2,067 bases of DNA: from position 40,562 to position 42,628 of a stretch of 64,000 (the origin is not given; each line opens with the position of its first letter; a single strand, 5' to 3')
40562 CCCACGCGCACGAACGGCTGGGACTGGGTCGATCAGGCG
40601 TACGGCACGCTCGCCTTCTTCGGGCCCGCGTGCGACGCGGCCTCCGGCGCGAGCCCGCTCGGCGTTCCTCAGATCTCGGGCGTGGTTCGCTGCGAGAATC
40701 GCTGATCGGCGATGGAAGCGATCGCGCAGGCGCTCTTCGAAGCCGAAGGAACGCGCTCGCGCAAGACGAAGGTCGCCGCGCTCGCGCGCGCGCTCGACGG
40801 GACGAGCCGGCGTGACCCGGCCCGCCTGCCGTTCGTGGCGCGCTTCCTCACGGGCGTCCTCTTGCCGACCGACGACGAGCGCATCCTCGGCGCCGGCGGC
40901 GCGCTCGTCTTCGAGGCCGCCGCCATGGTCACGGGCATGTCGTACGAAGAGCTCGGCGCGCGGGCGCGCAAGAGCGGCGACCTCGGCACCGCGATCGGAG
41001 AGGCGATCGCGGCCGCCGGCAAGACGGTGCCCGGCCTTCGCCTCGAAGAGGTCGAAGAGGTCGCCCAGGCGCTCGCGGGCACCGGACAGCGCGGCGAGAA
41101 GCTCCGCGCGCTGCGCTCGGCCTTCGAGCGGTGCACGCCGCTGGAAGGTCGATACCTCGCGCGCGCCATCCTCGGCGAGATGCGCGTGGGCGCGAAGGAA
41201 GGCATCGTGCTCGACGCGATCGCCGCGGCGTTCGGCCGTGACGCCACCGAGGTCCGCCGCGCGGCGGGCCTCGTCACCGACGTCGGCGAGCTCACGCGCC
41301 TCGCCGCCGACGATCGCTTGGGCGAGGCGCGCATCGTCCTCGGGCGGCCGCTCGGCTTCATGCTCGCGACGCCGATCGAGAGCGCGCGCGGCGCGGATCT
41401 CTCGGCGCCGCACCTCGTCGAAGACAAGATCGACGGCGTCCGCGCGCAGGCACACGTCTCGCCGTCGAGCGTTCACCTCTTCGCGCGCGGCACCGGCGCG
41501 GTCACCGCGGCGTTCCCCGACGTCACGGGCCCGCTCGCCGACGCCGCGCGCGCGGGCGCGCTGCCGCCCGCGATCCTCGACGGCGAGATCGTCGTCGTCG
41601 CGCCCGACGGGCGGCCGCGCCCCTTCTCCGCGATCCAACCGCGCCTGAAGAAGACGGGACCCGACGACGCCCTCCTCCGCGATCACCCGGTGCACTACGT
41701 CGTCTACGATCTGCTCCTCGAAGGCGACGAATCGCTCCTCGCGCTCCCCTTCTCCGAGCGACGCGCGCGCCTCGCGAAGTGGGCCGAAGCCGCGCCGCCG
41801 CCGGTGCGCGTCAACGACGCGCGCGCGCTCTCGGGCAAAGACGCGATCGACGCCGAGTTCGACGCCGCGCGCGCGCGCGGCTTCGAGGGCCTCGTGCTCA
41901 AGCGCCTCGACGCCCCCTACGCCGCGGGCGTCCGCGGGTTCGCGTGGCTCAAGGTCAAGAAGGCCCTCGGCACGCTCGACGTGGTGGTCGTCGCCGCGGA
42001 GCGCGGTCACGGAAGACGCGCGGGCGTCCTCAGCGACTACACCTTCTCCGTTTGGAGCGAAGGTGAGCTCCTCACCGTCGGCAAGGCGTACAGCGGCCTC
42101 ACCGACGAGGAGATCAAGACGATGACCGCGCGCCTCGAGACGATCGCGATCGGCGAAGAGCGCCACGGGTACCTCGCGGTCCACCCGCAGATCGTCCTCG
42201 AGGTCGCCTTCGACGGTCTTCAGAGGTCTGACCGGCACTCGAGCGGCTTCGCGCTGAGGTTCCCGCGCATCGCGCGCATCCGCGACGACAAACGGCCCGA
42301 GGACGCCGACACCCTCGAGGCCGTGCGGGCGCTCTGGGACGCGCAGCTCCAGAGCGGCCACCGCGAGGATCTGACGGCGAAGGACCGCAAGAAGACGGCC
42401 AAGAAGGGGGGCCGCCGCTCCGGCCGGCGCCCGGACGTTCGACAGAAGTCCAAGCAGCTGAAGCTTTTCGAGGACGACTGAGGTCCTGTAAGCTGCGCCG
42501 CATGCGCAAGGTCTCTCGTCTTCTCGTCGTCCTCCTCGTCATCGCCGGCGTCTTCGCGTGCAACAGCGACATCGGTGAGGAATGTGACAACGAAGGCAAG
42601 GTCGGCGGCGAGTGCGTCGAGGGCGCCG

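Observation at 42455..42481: ATP-dependent DNA ligase ends in a beta-clamp-binding-like QLKLF motif on a basic tail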

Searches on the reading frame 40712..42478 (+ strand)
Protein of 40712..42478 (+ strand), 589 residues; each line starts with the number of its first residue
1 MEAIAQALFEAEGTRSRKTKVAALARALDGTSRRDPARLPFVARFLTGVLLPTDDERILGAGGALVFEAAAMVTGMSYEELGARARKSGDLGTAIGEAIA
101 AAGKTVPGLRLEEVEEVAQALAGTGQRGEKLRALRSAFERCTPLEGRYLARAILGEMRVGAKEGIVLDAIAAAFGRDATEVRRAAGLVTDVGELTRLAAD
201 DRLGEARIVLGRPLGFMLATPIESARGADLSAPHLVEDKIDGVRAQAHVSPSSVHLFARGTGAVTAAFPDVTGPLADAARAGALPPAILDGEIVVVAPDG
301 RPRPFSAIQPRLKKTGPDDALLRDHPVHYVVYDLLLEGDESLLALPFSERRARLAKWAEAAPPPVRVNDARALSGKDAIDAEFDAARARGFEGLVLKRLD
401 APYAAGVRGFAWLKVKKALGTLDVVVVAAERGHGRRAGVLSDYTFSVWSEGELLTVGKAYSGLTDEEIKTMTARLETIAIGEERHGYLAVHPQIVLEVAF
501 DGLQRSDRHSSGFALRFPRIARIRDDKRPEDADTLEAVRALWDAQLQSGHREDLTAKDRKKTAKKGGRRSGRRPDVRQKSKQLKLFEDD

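Call 3: search_protein_families(library=pfam, proteins=[window:40712-42478:+], max_evalue=0.01)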
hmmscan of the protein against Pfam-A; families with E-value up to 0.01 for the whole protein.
window:40712-42478:+ (589 aa): 4 families
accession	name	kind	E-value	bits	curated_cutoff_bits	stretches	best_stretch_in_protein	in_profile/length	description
PF01068.26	DNA_ligase_A_M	-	5e-35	121.5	26.2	1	217-416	2-204/204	ATP dependent DNA ligase domain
PF04675.19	DNA_ligase_A_N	-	2.2e-26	93.5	24.6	1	9-171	10-174/174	DNA ligase N terminus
PF04679.21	DNA_ligase_A_C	-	3.4e-14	53.4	27.5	1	437-527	2-94/94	ATP dependent DNA ligase C terminal region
PF09414.15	RNA_ligase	-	0.0021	18.7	27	1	236-415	5-170/171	RNA ligase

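Call 4: search_protein_families(library=ncbifam, proteins=[window:40712-42478:+], max_evalue=0.001)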
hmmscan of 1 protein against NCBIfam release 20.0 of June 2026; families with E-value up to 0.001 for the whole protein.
window:40712-42478:+ (589 aa): 13 families
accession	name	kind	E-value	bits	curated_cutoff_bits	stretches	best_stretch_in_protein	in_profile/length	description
NF002868.0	PRK03180.1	equivalog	3.1e-99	333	641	1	4-542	6-506/509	ATP-dependent DNA ligase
NF041331.1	LigA_Halo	equivalog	5.7e-97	325.5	830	1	37-541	35-550/552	ATP-dependent DNA ligase LigA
NF006701.0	PRK09247.1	equivalog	5.7e-92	309.4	543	1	2-544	2-537/540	ATP-dependent DNA ligase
TIGR04120.1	DNA_lig_bact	equivalog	4.1e-90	303.3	400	1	87-541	75-525/526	cisplatin damage response ATP-dependent DNA ligase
TIGR00574.1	dnl1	superfamily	6.6e-74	249.5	217.8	1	59-542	2-526/527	ATP-dependent DNA ligase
TIGR02779.1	NHEJ_ligase_lig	equivalog_domain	1.5e-41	142.6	227.75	1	234-532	16-300/302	non-homologous end-joining DNA ligase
NF007210.0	PRK09632.1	equivalog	8.1e-37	126.9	989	1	216-531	480-776/781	ATP-dependent DNA ligase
TIGR02776.1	NHEJ_ligase_prk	equivalog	2.7e-36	125.6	373.2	1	236-545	9-301/587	DNA ligase D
NF004628.0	PRK05972.1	subfamily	1.1e-28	99.9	895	1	233-540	260-561/870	ATP-dependent DNA ligase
NF006078.0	PRK08224.1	equivalog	8.3e-27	94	296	1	234-487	26-266/350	ATP-dependent DNA ligase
NF007211.0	PRK09633.1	equivalog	1.8e-21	76.2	774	1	234-506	18-288/610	DNA ligase D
NF005796.0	PRK07636.1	subfamily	3.8e-19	68.9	337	1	233-417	19-186/275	ATP-dependent DNA ligase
NF006592.0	PRK09125.1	equivalog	4.2e-11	42.4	200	1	281-466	79-246/283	DNA ligase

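Call 5: find_homologous_proteins(query=window:40712-42478:+, max_evalue=1e-20)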
Query window:40712-42478:+ (589 aa): 7625 proteins with E <= 1e-20 among 8000 candidates; the best 120 are listed.
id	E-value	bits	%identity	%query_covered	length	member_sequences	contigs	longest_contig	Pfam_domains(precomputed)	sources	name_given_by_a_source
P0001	0.0e+0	1261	100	100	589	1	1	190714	PF04675.20,PF01068.27,PF04679.22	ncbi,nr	ncbi:MAG: ATP-dependent DNA ligase [Labilithrix sp.]|nr:ATP-dependent DNA ligase [Labilithrix sp.]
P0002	1.2e-280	950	76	100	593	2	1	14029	PF04675.20,PF01068.27,PF04679.22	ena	-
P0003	2.4e-279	946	76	100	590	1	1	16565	PF04675.20,PF01068.27,PF04679.22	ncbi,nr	ncbi:MAG: ATP-dependent ligase [Labilithrix sp.]|nr:ATP-dependent ligase [Labilithrix sp.]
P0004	6.3e-279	945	77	100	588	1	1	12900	PF04675.20,PF01068.27,PF04679.22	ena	-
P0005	2.7e-278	943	76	100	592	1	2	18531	PF04675.20,PF01068.27,PF04679.22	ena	-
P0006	2.5e-276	936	76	100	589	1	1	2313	PF04675.20,PF01068.27,PF04679.22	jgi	jgi:DNA ligase-1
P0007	5.8e-276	935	77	100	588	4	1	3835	PF04675.20,PF01068.27,PF04679.22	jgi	jgi:DNA ligase-1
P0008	3.0e-274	929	75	100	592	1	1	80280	PF04675.20,PF01068.27,PF04679.22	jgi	jgi:DNA ligase-1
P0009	6.2e-274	928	75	100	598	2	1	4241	PF04675.20,PF01068.27,PF04679.22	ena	-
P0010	6.4e-274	928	75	100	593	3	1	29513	PF04675.20,PF01068.27,PF04679.22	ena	-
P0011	7.1e-274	928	75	100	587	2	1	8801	PF04675.20,PF01068.27,PF04679.22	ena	-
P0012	4.3e-273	925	75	100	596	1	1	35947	PF04675.20,PF01068.27,PF04679.22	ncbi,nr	ncbi:MAG: ATP-dependent ligase [Myxococcaceae bacterium]|nr:ATP-dependent ligase [Myxococcaceae bact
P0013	6.1e-273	925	75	100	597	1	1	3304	PF04675.20,PF01068.27,PF04679.22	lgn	-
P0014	7.8e-273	925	75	100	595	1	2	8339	PF04675.20,PF01068.27,PF04679.22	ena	-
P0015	5.0e-272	922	75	100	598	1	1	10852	PF04675.20,PF01068.27,PF04679.22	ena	-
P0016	8.5e-272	921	75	100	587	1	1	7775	PF04675.20,PF01068.27,PF04679.22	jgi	jgi:DNA ligase-1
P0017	8.5e-272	921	75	100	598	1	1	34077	PF04675.20,PF01068.27,PF04679.22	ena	-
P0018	1.6e-271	920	74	100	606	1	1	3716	PF04675.20,PF01068.27,PF04679.22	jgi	jgi:DNA ligase-1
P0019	1.8e-271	920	74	100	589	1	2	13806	PF04675.20,PF01068.27,PF04679.22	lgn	-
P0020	4.6e-271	919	74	100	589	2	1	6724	PF04675.20,PF01068.27,PF04679.22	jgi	jgi:DNA ligase-1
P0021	6.6e-271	918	76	100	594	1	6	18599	PF04675.20,PF01068.27,PF04679.22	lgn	-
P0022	7.9e-270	915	75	100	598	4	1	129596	PF04675.20,PF01068.27,PF04679.22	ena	-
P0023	8.1e-270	915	75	100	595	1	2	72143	PF04675.20,PF01068.27,PF04679.22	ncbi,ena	-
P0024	1.3e-269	914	75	100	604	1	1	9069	PF04675.20,PF01068.27,PF04679.22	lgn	-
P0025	1.6e-269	914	74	100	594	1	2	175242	PF04675.20,PF01068.27,PF04679.22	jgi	jgi:DNA ligase-1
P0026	2.4e-269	913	74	100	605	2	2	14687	PF04675.20,PF01068.27,PF04679.22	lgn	-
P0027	2.1e-268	910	73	100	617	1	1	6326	PF04675.20,PF01068.27,PF04679.22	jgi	jgi:DNA ligase-1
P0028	2.8e-268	910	73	100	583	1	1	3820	PF04675.20,PF01068.27,PF04679.22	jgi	jgi:DNA ligase-1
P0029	2.8e-268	910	74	100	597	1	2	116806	PF04675.20,PF01068.27,PF04679.22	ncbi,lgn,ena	-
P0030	5.0e-268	909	73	100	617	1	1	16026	PF04675.20,PF01068.27,PF04679.22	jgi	jgi:DNA ligase-1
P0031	6.7e-268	908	73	100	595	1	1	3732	PF04675.20,PF01068.27,PF04679.22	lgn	-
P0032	1.8e-267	907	74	100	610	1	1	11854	PF04675.20,PF01068.27,PF04679.22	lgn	-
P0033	7.0e-267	905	73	100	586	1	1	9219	PF04675.20,PF01068.27,PF04679.22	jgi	jgi:DNA ligase 1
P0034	2.4e-266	903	73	100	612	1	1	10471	PF04675.20,PF01068.27,PF04679.22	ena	-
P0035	3.0e-266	903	74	100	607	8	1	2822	PF04675.20,PF01068.27,PF04679.22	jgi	jgi:DNA ligase-1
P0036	1.1e-265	901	73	100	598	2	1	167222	PF04675.20,PF01068.27,PF04679.22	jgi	jgi:DNA ligase-1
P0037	4.2e-265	899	73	100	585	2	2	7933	PF04675.20,PF01068.27,PF04679.22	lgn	-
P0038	2.2e-264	897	74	100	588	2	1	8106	PF04675.20,PF01068.27,PF04679.22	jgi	jgi:DNA ligase-1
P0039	1.0e-263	895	73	100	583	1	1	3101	PF04675.20,PF01068.27,PF04679.22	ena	-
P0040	1.1e-263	895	72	100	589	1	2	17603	PF04675.20,PF01068.27,PF04679.22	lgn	-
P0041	1.5e-263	894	72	100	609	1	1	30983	PF04675.20,PF01068.27,PF04679.22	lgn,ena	-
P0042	2.0e-263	894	73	100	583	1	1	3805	PF04675.20,PF01068.27,PF04679.22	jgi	-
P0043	8.2e-263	892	73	100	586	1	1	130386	PF04675.20,PF01068.27,PF04679.22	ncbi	-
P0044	1.2e-262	891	74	100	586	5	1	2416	PF04675.20,PF01068.27,PF04679.22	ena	-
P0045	1.8e-262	890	74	100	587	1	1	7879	PF04675.20,PF01068.27,PF04679.22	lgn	-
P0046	7.4e-262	888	72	100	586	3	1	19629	PF04675.20,PF01068.27,PF04679.22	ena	-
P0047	8.9e-262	888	74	100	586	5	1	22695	PF04675.20,PF01068.27,PF04679.22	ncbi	-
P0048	1.8e-261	887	71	100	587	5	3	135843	PF04675.20,PF01068.27,PF04679.22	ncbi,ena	-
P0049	2.8e-261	886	71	100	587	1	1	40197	PF04675.20,PF01068.27,PF04679.22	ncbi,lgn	-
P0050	9.7e-261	885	72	100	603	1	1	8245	PF04675.20,PF01068.27,PF04679.22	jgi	jgi:DNA ligase-1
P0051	2.3e-260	883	73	100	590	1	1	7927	PF04675.20,PF01068.27,PF04679.22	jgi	jgi:DNA ligase-1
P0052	2.5e-260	883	73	100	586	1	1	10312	PF04675.20,PF01068.27,PF04679.22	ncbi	-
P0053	2.8e-260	883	72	100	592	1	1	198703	PF04675.20,PF01068.27,PF04679.22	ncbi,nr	ncbi:MAG: ATP-dependent ligase [Labilithrix sp.]|nr:ATP-dependent ligase [Labilithrix sp.]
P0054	8.1e-259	878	71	100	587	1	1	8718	PF04675.20,PF01068.27,PF04679.22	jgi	jgi:DNA ligase 1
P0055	7.0e-258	875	69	100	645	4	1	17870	PF04675.20,PF01068.27,PF04679.22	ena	-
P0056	2.6e-256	870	70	100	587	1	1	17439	PF04675.20,PF01068.27,PF04679.22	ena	-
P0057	8.6e-256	868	70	100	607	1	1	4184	PF04675.20,PF01068.27,PF04679.22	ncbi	-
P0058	5.6e-255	866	70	100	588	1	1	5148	PF04675.20,PF01068.27,PF04679.22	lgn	-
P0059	5.8e-255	866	72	100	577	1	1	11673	PF04675.20,PF01068.27,PF04679.22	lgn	-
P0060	4.0e-254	863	70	100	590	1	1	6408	PF04675.20,PF01068.27,PF04679.22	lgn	-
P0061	1.6e-253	861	70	100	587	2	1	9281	PF04675.20,PF01068.27,PF04679.22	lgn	-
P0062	2.9e-253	860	67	100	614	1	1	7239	PF04675.20,PF01068.27,PF04679.22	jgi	jgi:DNA ligase 1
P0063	3.3e-253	860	71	100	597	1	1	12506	PF04675.20,PF01068.27,PF04679.22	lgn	-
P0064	2.3e-252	857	70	100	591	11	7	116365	PF04675.20,PF01068.27,PF04679.22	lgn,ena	-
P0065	3.1e-252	857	71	100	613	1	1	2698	PF04675.20,PF01068.27,PF04679.22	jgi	jgi:DNA ligase-1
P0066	3.7e-252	856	70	100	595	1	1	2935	PF04675.20,PF01068.27,PF04679.22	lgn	-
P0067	4.2e-251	853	70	99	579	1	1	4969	PF04675.20,PF01068.27,PF04679.22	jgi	jgi:DNA ligase-1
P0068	1.3e-250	851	70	100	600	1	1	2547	PF04675.20,PF01068.27,PF04679.22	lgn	-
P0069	3.0e-250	850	70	99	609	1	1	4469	PF04675.20,PF01068.27,PF04679.22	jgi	jgi:DNA ligase 1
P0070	2.8e-249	847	68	100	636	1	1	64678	PF04675.20,PF01068.27,PF04679.22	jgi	jgi:DNA ligase 1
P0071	3.0e-249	847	68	100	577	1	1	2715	PF04675.20,PF01068.27,PF04679.22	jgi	-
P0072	1.6e-248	844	68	100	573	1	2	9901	PF04675.20,PF01068.27,PF04679.22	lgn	-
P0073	1.7e-248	844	70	100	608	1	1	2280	PF04675.20,PF01068.27,PF04679.22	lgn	-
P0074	3.9e-248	843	70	100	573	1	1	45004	PF04675.20,PF01068.27,PF04679.22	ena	-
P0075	5.7e-248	843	73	94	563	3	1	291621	PF04675.20,PF01068.27,PF04679.22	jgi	-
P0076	8.4e-248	842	70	100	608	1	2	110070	PF04675.20,PF01068.27,PF04679.22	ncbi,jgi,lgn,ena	-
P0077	2.1e-247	841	69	100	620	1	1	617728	PF04675.20,PF01068.27,PF04679.22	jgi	-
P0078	2.1e-246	837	68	100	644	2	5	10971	PF04675.20,PF01068.27,PF04679.22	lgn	-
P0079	1.3e-244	832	68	100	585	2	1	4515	PF04675.20,PF01068.27,PF04679.22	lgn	-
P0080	1.2e-243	828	68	100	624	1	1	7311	PF04675.20,PF01068.27,PF04679.22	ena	-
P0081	1.3e-242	825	69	100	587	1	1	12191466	PF04675.20,PF09414.16,PF01068.27,PF04679.22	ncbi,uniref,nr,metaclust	ncbi:ATP-dependent DNA ligase [Labilithrix luteola]|uniref:DNA ligase (ATP) n=1 Tax=Labilithrix lute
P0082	3.7e-242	823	67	100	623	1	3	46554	PF04675.20,PF01068.27,PF04679.22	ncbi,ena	-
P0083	4.3e-242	823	69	99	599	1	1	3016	PF04675.20,PF01068.27,PF04679.22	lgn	-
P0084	6.0e-242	823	67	100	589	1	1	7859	PF04675.20,PF01068.27,PF04679.22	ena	-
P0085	1.0e-241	822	67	100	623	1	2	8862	PF04675.20,PF01068.27,PF04679.22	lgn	-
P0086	1.4e-241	822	67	100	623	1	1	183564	PF04675.20,PF01068.27,PF04679.22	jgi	jgi:DNA ligase-1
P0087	1.4e-241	821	68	100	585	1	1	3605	PF04675.20,PF09414.16,PF01068.27,PF04679.22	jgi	jgi:DNA ligase-1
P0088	2.0e-241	821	68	98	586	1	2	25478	PF04675.20,PF01068.27,PF04679.22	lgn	-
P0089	2.6e-241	821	67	100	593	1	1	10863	PF04675.20,PF01068.27,PF04679.22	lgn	-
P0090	1.6e-240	818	68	100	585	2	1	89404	PF04675.20,PF01068.27,PF04679.22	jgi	jgi:DNA ligase-1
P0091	1.2e-239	815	67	100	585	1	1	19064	PF04675.20,PF01068.27,PF04679.22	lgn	-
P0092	1.5e-239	815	68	100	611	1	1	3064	PF04675.20,PF01068.27,PF04679.22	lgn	-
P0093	1.7e-238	811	67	100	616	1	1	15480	PF04675.20,PF01068.27,PF04679.22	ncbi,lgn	-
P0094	1.8e-238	811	68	100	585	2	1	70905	PF04675.20,PF01068.27,PF04679.22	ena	-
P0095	6.5e-238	809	67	100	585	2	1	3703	PF04675.20,PF09414.16,PF01068.27,PF04679.22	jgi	jgi:DNA ligase-1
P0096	6.4e-237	806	67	100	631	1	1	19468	PF04675.20,PF01068.27,PF04679.22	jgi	jgi:DNA ligase-1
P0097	2.5e-236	804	66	100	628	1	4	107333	PF04675.20,PF01068.27,PF04679.22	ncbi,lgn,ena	-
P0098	3.0e-236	804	66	100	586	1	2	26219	PF04675.20,PF01068.27,PF04679.22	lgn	-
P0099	8.2e-236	802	66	100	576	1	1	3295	PF04675.20,PF01068.27,PF04679.22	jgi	jgi:DNA ligase-1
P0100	2.6e-234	797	65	100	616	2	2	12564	PF04675.20,PF01068.27,PF04679.22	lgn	-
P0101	3.6e-234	797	67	100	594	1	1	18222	PF04675.20,PF01068.27,PF04679.22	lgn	-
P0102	1.2e-233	795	65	100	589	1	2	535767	PF04675.20,PF01068.27,PF04679.22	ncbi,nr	ncbi:MAG: ATP-dependent DNA ligase [Labilithrix sp.]|nr:ATP-dependent DNA ligase [Labilithrix sp.] M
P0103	3.1e-233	794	66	100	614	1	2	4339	PF04675.20,PF01068.27,PF04679.22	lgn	-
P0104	9.0e-233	792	66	100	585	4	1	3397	PF04675.20,PF09414.16,PF01068.27,PF04679.22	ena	-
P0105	1.7e-232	791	69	100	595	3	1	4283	PF04675.20,PF01068.27,PF04679.22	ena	-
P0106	2.0e-232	791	61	63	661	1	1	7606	PF04675.20,PF01068.27,PF04679.22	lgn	-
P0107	1.4e-231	788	66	98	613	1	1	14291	PF04675.20,PF01068.27,PF04679.22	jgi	-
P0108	1.6e-231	788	65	100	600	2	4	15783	PF04675.20,PF01068.27,PF04679.22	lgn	-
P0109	1.9e-230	785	66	100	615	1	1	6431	PF04675.20,PF01068.27,PF04679.22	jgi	jgi:DNA ligase-1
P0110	6.6e-230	783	64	100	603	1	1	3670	PF04675.20,PF01068.27,PF04679.22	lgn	-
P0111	7.9e-230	783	67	98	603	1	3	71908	PF04675.20,PF01068.27,PF04679.22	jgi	jgi:DNA ligase 1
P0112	2.2e-229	781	73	88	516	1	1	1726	PF04675.20,PF01068.27,PF04679.22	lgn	-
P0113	4.1e-229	780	65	100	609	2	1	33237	PF04675.20,PF01068.27,PF04679.22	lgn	-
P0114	4.7e-228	777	62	100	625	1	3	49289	PF04675.20,PF09414.16,PF01068.27,PF04679.22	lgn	-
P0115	1.7e-227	775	63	100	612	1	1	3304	PF04675.20,PF01068.27,PF04679.22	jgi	jgi:DNA ligase-1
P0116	5.7e-225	767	64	100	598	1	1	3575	PF04675.20,PF01068.27,PF04679.22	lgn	-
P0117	8.7e-225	766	63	100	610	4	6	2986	PF04675.20,PF01068.27,PF04679.22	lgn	-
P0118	2.2e-224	765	79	78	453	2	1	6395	PF04675.20,PF01068.27,PF04679.22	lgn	-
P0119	3.4e-223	761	65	100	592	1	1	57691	PF04675.20,PF01068.27,PF04679.22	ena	-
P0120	4.1e-223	761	58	100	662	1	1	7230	PF04675.20,PF01068.27,PF04679.22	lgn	-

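Call 14: find_encoding_contigs(protein=P0081, flank=10000, max_places=2)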
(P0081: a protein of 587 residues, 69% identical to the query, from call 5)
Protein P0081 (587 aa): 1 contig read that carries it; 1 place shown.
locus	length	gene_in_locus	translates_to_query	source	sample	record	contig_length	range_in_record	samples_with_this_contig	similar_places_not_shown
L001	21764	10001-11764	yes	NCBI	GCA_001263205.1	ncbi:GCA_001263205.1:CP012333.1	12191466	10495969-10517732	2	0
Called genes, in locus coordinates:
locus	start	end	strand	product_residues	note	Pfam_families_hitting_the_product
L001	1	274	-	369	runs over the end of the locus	PF25917:BSH_RND (weak), PF25973:BSH_CzcB, PF25876:HH_MFP_RND, PF25954:Beta-barrel_RND_2, PF25989:YknX_C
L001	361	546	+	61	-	-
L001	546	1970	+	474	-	-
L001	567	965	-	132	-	-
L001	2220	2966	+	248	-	PF01144:CoA_trans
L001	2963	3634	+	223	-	PF01144:CoA_trans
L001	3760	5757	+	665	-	PF00989:PAS, PF08448:PAS_4 (weak), PF13426:PAS_9, PF01590:GAF, PF13185:GAF_2, PF13492:GAF_3 (weak), PF00512:HisKA, PF02518:HATPase_c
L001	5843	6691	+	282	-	-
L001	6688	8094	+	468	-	-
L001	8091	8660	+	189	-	-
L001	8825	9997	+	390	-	PF13519:VWA_2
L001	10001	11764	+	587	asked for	PF04675:DNA_ligase_A_N, PF01068:DNA_ligase_A_M, PF09414:RNA_ligase (faint), PF04679:DNA_ligase_A_C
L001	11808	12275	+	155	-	PF01161:PBP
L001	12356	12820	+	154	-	PF14096:DUF4274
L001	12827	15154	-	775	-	PF10459:Peptidase_S46, PF13365:Trypsin_2 (faint)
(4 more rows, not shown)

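Call 21: search_protein_representatives(protein=window:40712-42478:+)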
Query: 589 residues. Proteins with E-value up to 0.001 (for the whole library): 14928; up to 1e-10: 5766; up to 1e-30: 998. The best 150 are listed.
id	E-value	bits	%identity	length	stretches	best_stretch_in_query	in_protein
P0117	2.8e-225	766.0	66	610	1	1-588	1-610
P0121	1.5e-150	519.3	53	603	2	246-586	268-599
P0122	8.2e-141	487.2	52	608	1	1-569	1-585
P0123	1.4e-140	486.4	52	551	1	2-553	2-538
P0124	2.7e-140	485.5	52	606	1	4-575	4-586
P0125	4.8e-136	471.4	53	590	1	2-586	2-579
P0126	1.5e-131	456.6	57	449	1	134-568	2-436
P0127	4.8e-130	451.6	45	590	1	1-571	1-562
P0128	8.5e-118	411.2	48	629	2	368-578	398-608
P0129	2.5e-116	406.3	46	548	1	4-552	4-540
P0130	6.3e-113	395.1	47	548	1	1-545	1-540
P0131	2.1e-108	380.2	68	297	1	1-300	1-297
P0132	2.7e-106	373.2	52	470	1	2-452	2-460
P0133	7.0e-104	365.3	46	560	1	3-545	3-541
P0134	3.2e-103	363.1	44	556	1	20-546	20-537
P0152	9.1e-93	328.6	43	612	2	107-559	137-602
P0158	1.1e-89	318.5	44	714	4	363-553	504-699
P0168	7.3e-88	312.4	41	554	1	20-548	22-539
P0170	5.5e-87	309.5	42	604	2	106-546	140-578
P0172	1.1e-86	308.5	42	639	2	244-544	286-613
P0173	1.8e-86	307.8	41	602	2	14-363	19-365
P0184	2.8e-83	297.3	40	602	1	2-542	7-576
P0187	4.3e-82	293.4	38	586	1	9-572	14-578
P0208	6.7e-76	272.9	41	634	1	15-545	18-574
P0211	2.5e-74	267.7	44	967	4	449-544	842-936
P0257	9.4e-68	246.0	35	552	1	35-547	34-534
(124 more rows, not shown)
